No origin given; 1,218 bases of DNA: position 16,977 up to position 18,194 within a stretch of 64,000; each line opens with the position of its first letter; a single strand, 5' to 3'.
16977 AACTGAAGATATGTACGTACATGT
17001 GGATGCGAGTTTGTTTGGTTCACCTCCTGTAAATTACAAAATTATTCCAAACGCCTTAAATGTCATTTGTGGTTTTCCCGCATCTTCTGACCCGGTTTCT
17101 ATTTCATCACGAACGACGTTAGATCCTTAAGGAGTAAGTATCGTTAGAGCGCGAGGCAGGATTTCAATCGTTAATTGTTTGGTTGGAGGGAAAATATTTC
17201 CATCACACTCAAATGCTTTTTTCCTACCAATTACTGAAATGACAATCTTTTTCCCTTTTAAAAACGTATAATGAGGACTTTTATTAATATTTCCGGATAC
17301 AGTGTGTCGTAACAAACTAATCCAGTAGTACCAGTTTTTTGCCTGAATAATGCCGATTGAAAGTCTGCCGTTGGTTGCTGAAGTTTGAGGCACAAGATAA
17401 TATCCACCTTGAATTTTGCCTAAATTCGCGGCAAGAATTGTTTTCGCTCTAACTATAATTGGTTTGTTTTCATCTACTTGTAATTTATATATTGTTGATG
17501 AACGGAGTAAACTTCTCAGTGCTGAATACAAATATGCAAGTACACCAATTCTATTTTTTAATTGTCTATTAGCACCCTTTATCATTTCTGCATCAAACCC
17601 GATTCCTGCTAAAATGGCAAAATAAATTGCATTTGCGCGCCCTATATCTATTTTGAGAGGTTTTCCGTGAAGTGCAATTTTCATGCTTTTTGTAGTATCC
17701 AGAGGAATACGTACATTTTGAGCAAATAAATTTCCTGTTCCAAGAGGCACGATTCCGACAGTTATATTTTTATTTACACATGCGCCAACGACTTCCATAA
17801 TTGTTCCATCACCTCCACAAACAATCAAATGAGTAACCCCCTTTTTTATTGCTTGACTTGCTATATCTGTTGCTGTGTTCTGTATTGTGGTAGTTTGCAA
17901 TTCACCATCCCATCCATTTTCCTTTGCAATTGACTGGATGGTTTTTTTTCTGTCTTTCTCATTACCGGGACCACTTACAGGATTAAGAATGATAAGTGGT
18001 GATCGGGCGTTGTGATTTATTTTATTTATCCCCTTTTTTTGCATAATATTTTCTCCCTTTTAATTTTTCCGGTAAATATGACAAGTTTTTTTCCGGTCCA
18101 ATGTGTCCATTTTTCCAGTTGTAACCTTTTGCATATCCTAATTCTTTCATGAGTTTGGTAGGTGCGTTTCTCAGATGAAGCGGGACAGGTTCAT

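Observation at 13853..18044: Compact lipid-phosphate remodelling cluster: DUF1206, two PAP2, two DAGK lipid kinases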

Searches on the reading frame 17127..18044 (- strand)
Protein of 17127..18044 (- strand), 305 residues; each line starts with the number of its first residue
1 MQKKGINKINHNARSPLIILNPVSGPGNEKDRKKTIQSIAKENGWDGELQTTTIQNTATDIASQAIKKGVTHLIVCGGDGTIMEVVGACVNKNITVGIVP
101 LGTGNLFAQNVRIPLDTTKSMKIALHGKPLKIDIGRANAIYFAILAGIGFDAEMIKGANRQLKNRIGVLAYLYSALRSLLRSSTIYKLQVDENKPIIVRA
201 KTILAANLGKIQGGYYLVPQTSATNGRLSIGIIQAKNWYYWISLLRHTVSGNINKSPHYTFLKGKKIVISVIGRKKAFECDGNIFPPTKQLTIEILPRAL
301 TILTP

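Call 3: search_protein_families(library=pfam, proteins=[window:17127-18044:-], max_evalue=0.01)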
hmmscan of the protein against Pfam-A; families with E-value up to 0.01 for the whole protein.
window:17127-18044:- (305 aa): 5 families
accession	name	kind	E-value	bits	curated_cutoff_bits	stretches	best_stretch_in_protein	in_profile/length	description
PF00781.29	DAGK_cat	-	8.9e-28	96.8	23.6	1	17-136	3-124/125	Diacylglycerol kinase catalytic domain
PF19279.4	YegS_C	-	7e-15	55.6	27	1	148-303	5-157/158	YegS C-terminal NAD kinase beta sandwich-like domain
PF01513.26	NAD_kinase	-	0.00016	22.4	25.5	1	57-103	60-106/130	ATP-NAD kinase N-terminal domain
PF17042.10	NBD_C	-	0.0063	17.5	28.3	1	29-79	70-118/168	Nucleotide-binding C-terminal domain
PF20116.4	DUF6506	-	0.0072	17.2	27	0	55-100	36-82/96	Family of unknown function (DUF6506)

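Call 4: search_protein_families(library=ncbifam, proteins=[window:17127-18044:-], max_evalue=0.01)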
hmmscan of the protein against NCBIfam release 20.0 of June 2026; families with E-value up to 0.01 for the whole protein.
window:17127-18044:- (305 aa): 12 families
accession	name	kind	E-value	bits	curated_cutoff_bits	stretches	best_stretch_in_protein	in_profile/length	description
NF002033.0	PRK00861.1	subfamily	1.8e-49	168.1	293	1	10-305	8-305/328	putative lipid kinase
NF009025.0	PRK12361.1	equivalog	1.2e-42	145.8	505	1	9-305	238-540/546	hypothetical protein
TIGR00147.1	TIGR00147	subfamily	1.5e-38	132.4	118.65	1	17-305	5-295/296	YegS/Rv2252/BmrU family lipid kinase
NF009604.0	PRK13057.1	equivalog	2.5e-36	125.2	274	1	12-305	7-295/302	lipid kinase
NF009603.0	PRK13055.1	subfamily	2.9e-33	115.2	342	1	17-283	6-279/335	diacylglycerol kinase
NF009602.0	PRK13054.1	equivalog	4.8e-32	111.3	284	1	31-305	19-293/301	lipid kinase YegS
NF009874.0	PRK13337.1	equivalog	7.7e-32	110.4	385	1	18-282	7-272/305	diacylglycerol kinase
NF040993.1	MamU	equivalog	6.3e-29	101.3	400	1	34-305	24-295/296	lipid kinase MamU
NF009605.0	PRK13059.1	equivalog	3.9e-28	98.3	313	1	18-303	6-290/295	putative lipid kinase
TIGR03702.1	lip_kinase_YegS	equivalog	3.9e-26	91.8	387.45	1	32-303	16-287/295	lipid kinase YegS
NF008882.0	PRK11914.1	equivalog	8.4e-23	81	302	1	17-305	12-303/306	diacylglycerol kinase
TIGR00725.1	TIGR00725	hypoth_equivalog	0.00027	20.4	106.9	1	56-113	18-76/159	TIGR00725 family protein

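Call 12: search_solved_structures(query=window:17127-18044:-, max_evalue=0.001)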
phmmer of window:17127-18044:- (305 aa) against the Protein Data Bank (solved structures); distinct sequences matched with E-value up to 0.001: 8.
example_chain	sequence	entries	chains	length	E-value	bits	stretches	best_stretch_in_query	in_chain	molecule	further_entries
4wer_A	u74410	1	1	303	3.9e-20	75.7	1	14-302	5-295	Diacylglycerol kinase catalytic domain protein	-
2qv7_A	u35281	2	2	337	1.7e-18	70.3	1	16-271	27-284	Diacylglycerol Kinase DgkB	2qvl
3t5p_A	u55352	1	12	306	5.7e-15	58.8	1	16-271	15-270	BmrU protein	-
3s40_A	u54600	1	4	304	6.1e-15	58.6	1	16-271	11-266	diacylglycerol kinase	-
4wrr_A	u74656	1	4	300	6.2e-15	58.6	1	16-271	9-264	putative diacylglycerol kinase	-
2jgr_A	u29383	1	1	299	2.7e-14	56.5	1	36-232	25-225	YEGS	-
2bon_A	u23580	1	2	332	3.4e-14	56.2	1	35-232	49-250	LIPID KINASE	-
2p1r_A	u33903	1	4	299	5.7e-13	52.2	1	16-234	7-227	Lipid kinase yegS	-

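Call 53: search_solved_structures(query=window:17127-18044:-, max_evalue=1e-10, show_alignments=2)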
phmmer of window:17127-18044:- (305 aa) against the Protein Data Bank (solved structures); distinct sequences matched with E-value up to 1e-10: 8.
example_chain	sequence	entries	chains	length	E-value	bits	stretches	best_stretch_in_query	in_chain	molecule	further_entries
4wer_A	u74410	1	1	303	3.9e-20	75.7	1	14-302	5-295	Diacylglycerol kinase catalytic domain protein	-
2qv7_A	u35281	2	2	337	1.7e-18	70.3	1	16-271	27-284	Diacylglycerol Kinase DgkB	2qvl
3t5p_A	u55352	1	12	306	5.7e-15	58.8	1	16-271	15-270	BmrU protein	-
3s40_A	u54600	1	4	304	6.1e-15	58.6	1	16-271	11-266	diacylglycerol kinase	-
4wrr_A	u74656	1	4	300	6.2e-15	58.6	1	16-271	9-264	putative diacylglycerol kinase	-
2jgr_A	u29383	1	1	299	2.7e-14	56.5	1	36-232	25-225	YEGS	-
2bon_A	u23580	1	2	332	3.4e-14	56.2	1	35-232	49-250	LIPID KINASE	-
2p1r_A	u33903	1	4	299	5.7e-13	52.2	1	16-234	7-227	Lipid kinase yegS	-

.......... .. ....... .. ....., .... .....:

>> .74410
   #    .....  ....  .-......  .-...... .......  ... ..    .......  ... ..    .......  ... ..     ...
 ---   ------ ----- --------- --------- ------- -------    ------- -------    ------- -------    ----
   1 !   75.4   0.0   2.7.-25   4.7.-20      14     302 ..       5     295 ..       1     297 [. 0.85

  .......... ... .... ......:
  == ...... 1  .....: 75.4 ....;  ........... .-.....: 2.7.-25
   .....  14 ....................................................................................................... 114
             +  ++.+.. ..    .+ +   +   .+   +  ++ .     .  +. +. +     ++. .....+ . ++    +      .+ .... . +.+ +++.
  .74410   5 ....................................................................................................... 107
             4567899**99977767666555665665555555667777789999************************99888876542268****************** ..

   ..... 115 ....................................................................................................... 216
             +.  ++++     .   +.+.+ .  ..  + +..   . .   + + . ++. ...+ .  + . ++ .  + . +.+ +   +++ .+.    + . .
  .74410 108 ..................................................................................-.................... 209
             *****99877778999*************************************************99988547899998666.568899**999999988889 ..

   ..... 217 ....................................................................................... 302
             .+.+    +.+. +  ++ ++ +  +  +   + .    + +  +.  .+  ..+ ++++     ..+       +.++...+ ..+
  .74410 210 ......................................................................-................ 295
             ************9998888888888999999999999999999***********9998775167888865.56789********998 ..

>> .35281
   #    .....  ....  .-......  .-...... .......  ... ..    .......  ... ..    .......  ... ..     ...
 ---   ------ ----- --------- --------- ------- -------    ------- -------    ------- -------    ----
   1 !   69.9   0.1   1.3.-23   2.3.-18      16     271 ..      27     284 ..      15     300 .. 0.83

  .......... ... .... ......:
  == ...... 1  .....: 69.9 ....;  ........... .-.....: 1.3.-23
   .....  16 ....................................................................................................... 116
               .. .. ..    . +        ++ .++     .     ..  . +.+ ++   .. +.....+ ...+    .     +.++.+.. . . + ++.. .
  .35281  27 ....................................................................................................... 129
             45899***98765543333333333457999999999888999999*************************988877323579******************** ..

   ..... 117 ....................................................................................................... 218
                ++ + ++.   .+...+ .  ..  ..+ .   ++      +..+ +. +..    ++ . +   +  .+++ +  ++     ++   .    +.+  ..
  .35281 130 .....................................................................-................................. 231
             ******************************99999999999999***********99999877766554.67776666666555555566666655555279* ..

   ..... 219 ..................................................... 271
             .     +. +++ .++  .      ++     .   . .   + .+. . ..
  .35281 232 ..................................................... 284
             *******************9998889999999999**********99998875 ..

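Call 55: find_homologous_proteins(query=window:17127-18044:-, max_evalue=1e-10)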
Query window:17127-18044:- (305 aa): 599 proteins with E <= 1e-10 among 1941 candidates; the best 120 are listed.
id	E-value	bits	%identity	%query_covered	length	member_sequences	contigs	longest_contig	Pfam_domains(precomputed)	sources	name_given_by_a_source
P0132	4.3e-197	671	100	100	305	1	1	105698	PF00781.30,PF19279.5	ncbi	-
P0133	2.0e-136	472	72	98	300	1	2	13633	PF00781.30,PF19279.5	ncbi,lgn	ncbi:MAG: diacylglycerol/lipid kinase family protein [Candidatus Levyibacteriota bacterium]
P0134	6.5e-94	333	52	95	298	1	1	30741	PF00781.30,PF19279.5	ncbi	-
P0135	3.3e-92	327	50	97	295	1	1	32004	PF00781.30,PF19279.5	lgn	-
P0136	1.2e-90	322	48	100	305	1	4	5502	PF00781.30,PF19279.5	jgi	jgi:diacylglycerol kinase (ATP)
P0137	1.6e-90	322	49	97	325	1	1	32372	PF00781.30,PF19279.5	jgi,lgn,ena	jgi:YegS/Rv2252/BmrU family lipid kinase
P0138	2.5e-90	321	49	97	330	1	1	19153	PF00781.30,PF19279.5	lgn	-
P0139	4.6e-90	320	49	94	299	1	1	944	PF00781.30,PF19279.5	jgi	jgi:YegS/Rv2252/BmrU family lipid kinase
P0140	5.6e-90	320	47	96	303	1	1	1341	PF00781.30,PF19279.5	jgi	jgi:diacylglycerol kinase (ATP)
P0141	3.3e-89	317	48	98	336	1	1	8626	PF00781.30,PF19279.5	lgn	-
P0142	8.5e-89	316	49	100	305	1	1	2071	PF00781.30,PF19279.5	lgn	-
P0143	9.4e-89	316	49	93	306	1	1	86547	PF00781.30,PF19279.5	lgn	-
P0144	2.0e-88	315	49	96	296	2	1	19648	PF00781.30,PF19279.5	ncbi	-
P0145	5.5e-88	313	48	95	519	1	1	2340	PF13419.13,PF00702.33,PF00781.30,PF13242.13,PF19279.5,PF12710.14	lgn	-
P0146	2.6e-87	311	48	94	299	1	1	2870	PF00781.30,PF19279.5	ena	-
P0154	1.6e-85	305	47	97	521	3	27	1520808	PF13419.13,PF00702.33,PF01513.27,PF00781.30,PF13242.13,PF19279.5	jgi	jgi:HAD superfamily hydrolase (TIGR01549 family)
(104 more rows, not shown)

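Call 56: find_encoding_contigs(protein=P0144, flank=10000, max_places=3)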
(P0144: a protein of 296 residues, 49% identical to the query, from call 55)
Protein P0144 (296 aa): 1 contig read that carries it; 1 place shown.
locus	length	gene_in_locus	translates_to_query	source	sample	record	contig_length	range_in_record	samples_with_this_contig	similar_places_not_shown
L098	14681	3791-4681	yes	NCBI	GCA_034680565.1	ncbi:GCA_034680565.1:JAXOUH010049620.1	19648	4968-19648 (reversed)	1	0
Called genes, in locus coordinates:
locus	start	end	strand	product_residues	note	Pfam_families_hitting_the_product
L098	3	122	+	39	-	?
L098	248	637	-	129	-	PF07739:TipAS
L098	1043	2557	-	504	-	PF00083:Sugar_tr (weak), PF07690:MFS_1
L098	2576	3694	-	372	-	PF01738:DLH (faint), PF02129:Peptidase_S15, PF00561:Abhydrolase_1, PF12146:Hydrolase_4, PF12697:Abhydrolase_6, PF00326:Peptidase_S9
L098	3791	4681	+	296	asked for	PF00781:DAGK_cat, PF19279:YegS_C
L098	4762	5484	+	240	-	PF01569:PAP2, PF14378:PAP2_3 (weak), PF14360:PAP2_C (weak)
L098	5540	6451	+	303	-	PF00781:DAGK_cat, PF19279:YegS_C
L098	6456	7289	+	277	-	PF06724:DUF1206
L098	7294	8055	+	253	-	PF01569:PAP2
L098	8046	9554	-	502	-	PF02074:Peptidase_M32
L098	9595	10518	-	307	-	PF17773:UPF0176_N, PF00581:Rhodanese, PF12368:Rhodanese_C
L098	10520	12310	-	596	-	PF00664:ABC_membrane, PF00005:ABC_tran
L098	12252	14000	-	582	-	PF00664:ABC_membrane, PF00005:ABC_tran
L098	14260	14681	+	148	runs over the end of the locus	-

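Call 59: find_encoding_contigs(protein=P0154, flank=7000, max_places=4)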
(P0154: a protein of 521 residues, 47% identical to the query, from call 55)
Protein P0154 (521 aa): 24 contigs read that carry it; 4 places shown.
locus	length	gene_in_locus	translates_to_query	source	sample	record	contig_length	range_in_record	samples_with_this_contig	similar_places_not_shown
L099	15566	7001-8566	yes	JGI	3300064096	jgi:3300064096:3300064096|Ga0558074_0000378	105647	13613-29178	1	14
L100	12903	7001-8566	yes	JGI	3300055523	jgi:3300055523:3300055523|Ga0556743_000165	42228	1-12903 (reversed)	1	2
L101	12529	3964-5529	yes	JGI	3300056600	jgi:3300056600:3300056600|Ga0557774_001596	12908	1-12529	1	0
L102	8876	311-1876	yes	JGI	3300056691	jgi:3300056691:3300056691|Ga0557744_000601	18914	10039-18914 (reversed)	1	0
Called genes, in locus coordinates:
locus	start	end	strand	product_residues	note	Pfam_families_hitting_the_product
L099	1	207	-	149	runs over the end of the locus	-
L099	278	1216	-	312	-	-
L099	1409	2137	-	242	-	-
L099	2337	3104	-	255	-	PF00753:Lactamase_B, PF23023:Anti-Pycsar_Apyc1 (weak), PF12706:Lactamase_B_2 (weak)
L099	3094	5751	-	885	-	PF01074:Glyco_hydro_38N, PF09261:Alpha-mann_mid, PF07748:Glyco_hydro_38C, PF17677:Glyco_hydro38C2 (faint)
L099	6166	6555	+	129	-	-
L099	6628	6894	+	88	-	-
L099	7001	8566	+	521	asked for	PF00781:DAGK_cat, PF01513:NAD_kinase (faint), PF19279:YegS_C, PF00702:Hydrolase, PF13419:HAD_2, PF13242:Hydrolase_like (weak)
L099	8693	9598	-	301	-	-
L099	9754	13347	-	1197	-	PF13086:AAA_11 (weak), PF13245:AAA_19 (faint), PF13087:AAA_12, PF18741:MTES_1575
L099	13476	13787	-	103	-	-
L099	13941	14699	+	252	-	-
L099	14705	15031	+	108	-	-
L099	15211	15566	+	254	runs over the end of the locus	PF01569:PAP2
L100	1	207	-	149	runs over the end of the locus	-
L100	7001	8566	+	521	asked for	PF00781:DAGK_cat, PF01513:NAD_kinase (faint), PF19279:YegS_C, PF00702:Hydrolase, PF13419:HAD_2, PF13242:Hydrolase_like (weak)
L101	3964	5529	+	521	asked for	PF00781:DAGK_cat, PF01513:NAD_kinase (faint), PF19279:YegS_C, PF00702:Hydrolase, PF13419:HAD_2, PF13242:Hydrolase_like (weak)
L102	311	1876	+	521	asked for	PF00781:DAGK_cat, PF01513:NAD_kinase (faint), PF19279:YegS_C, PF00702:Hydrolase, PF13419:HAD_2, PF13242:Hydrolase_like (weak)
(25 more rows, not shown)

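Call 60: search_protein_families(library=pfam, proteins=[P0154, P0145], max_evalue=0.001)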
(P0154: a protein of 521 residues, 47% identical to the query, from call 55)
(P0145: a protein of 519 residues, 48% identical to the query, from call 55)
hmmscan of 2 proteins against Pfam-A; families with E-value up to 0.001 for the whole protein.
P0154 (521 aa): 8 families
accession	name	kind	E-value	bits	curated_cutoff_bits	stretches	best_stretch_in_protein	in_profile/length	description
PF13419.12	HAD_2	-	3.4e-35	122.2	23.8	1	318-488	1-177/178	Haloacid dehalogenase-like hydrolase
PF00781.29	DAGK_cat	-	2.8e-27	95.2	23.6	1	14-135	2-125/125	Diacylglycerol kinase catalytic domain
PF00702.32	Hydrolase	-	4.3e-15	57.1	26.4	1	317-483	3-191/191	haloacid dehalogenase-like hydrolase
PF19279.4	YegS_C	-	1e-14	55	27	1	146-301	5-157/158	YegS C-terminal NAD kinase beta sandwich-like domain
PF13242.12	Hydrolase_like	-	9.4e-07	29.1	22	1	452-510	10-71/75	HAD-hyrolase-like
PF01513.26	NAD_kinase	-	2.4e-05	25.1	25.5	1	55-101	60-106/130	ATP-NAD kinase N-terminal domain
PF11019.14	DUF2608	-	7.3e-05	22.8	22.6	0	406-478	115-193/244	Protein of unknown function (DUF2608)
PF12710.13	HAD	-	0.00041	21.2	27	1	319-478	2-187/189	haloacid dehalogenase-like hydrolase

P0145 (519 aa): 8 families
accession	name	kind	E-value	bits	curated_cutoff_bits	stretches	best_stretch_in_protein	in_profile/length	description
PF13419.12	HAD_2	-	1.1e-37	130.3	23.8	1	315-486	1-178/178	Haloacid dehalogenase-like hydrolase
PF00781.29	DAGK_cat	-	3.6e-27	94.9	23.6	1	11-131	2-124/125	Diacylglycerol kinase catalytic domain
PF00702.32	Hydrolase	-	1.9e-17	64.7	26.4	1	314-480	3-191/191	haloacid dehalogenase-like hydrolase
PF19279.4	YegS_C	-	5.9e-15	55.8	27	1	142-298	4-157/158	YegS C-terminal NAD kinase beta sandwich-like domain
PF13242.12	Hydrolase_like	-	1.3e-08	35.1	22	1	448-507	9-71/75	HAD-hyrolase-like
PF12710.13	HAD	-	1.6e-06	29.1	27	1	316-477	2-189/189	haloacid dehalogenase-like hydrolase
PF01513.26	NAD_kinase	-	0.00022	22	25.5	1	49-102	59-110/130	ATP-NAD kinase N-terminal domain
PF11019.14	DUF2608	-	0.001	19.1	22.6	0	311-478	16-196/244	Protein of unknown function (DUF2608)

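Call 72: search_protein_families(library=ncbifam, proteins=[P0154, L098:3791-4681:+], max_evalue=0.001)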
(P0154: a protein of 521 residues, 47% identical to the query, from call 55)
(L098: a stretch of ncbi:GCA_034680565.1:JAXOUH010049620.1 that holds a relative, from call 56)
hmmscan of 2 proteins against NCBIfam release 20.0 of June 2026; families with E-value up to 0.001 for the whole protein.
P0154 (521 aa): 29 families (the best 25 are shown)
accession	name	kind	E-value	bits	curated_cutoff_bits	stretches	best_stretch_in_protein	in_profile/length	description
NF002033.0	PRK00861.1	subfamily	1.6e-47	161.8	293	1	7-317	7-319/328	putative lipid kinase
NF009025.0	PRK12361.1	equivalog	6.1e-43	146.8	505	1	5-306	235-543/546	hypothetical protein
NF009604.0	PRK13057.1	equivalog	1.2e-34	119.6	274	1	10-305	7-297/302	lipid kinase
NF009699.0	PRK13225.1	equivalog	5.1e-29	101.6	368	1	304-516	51-265/273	phosphoglycolate phosphatase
NF009605.0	PRK13059.1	equivalog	6.5e-29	100.8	313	1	16-301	6-290/295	putative lipid kinase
TIGR00147.1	TIGR00147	subfamily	4.8e-28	98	118.65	1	49-301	39-293/296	YegS/Rv2252/BmrU family lipid kinase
NF009603.0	PRK13055.1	subfamily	8.6e-28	97.2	342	1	13-316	4-313/335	diacylglycerol kinase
NF009874.0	PRK13337.1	equivalog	2.5e-27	95.6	385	1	14-270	5-263/305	diacylglycerol kinase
NF009602.0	PRK13054.1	equivalog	2.9e-26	92.3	284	1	59-302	48-292/301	lipid kinase YegS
NF040993.1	MamU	equivalog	2.1e-23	83.2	400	1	52-281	44-273/296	lipid kinase MamU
NF008882.0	PRK11914.1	equivalog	1.6e-22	80.1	302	1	10-302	7-302/306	diacylglycerol kinase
TIGR03702.1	lip_kinase_YegS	equivalog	8.3e-20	71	387.45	1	60-239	45-229/295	lipid kinase YegS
NF009804.0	PRK13288.1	equivalog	1.6e-19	70.2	218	1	317-516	5-208/215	pyrophosphatase PpaX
NF009695.0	PRK13222.1-2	equivalog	2.5e-15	56.6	225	1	312-515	3-219/226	phosphoglycolate phosphatase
NF009697.0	PRK13222.1-4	equivalog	3.4e-11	42.9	327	1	313-516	5-220/232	phosphoglycolate phosphatase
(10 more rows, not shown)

L098:3791-4681:+ (296 aa): 12 families
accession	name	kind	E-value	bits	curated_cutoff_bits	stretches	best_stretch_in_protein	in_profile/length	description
NF002033.0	PRK00861.1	subfamily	9.7e-48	162.4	293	1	4-295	11-303/328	putative lipid kinase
NF009025.0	PRK12361.1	equivalog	1.7e-46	158.5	505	1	4-295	241-538/546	hypothetical protein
NF009604.0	PRK13057.1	equivalog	9.1e-37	126.6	274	1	4-295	8-293/302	lipid kinase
NF009605.0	PRK13059.1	equivalog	1.6e-33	116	313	1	5-295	2-290/295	putative lipid kinase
NF009603.0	PRK13055.1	subfamily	2.5e-29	102.3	342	1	5-275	3-279/335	diacylglycerol kinase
NF009874.0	PRK13337.1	equivalog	1.2e-28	100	385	1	5-266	3-265/305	diacylglycerol kinase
TIGR00147.1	TIGR00147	subfamily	4.9e-28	97.9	118.65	1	5-292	2-290/296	YegS/Rv2252/BmrU family lipid kinase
NF009602.0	PRK13054.1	equivalog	2.2e-27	96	284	1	19-242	13-241/301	lipid kinase YegS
NF008882.0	PRK11914.1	equivalog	1.7e-25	89.8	302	1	7-295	11-301/306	diacylglycerol kinase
TIGR03702.1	lip_kinase_YegS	equivalog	4.8e-22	78.4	387.45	1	30-248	20-242/295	lipid kinase YegS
NF040993.1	MamU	equivalog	8.5e-22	77.9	400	1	12-293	8-291/296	lipid kinase MamU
TIGR00725.1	TIGR00725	hypoth_equivalog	9e-06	25.2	106.9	1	51-99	22-72/159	TIGR00725 family protein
